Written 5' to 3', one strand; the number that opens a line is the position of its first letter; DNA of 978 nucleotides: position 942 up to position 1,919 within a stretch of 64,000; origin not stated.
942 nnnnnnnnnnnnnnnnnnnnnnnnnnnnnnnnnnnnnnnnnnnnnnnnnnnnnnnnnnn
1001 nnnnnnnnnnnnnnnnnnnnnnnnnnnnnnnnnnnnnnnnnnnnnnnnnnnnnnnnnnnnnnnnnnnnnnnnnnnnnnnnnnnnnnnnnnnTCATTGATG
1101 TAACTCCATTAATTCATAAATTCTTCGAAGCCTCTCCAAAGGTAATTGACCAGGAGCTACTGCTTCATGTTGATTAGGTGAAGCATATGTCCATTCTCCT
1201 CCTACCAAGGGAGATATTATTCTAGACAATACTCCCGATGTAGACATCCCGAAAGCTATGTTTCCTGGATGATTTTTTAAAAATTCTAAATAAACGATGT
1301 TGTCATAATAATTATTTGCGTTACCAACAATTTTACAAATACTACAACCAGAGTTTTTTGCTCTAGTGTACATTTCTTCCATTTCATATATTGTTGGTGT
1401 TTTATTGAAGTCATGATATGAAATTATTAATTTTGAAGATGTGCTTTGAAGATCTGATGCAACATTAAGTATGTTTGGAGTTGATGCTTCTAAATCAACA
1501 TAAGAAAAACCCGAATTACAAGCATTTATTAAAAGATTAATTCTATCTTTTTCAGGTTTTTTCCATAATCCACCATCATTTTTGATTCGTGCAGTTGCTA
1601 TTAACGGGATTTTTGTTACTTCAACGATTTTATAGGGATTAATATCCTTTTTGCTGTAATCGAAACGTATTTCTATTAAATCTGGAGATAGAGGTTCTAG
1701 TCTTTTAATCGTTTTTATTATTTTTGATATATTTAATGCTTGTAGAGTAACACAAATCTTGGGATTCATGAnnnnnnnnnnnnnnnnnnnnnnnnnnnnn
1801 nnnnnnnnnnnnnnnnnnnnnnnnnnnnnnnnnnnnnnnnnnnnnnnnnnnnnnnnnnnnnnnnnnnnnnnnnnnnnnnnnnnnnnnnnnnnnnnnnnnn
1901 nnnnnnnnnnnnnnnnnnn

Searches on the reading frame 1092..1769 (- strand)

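Call 75: search_protein_families(library=pfam, proteins=[window:1092-1769:-], max_evalue=0.001)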
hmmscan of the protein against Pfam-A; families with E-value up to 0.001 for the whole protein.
window:1092-1769:- (225 aa): 1 family
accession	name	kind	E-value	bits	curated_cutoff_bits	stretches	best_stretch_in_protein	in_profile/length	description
PF01487.21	DHquinase_I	-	2e-47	162.6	22.2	1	6-218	1-230/230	Type I 3-dehydroquinase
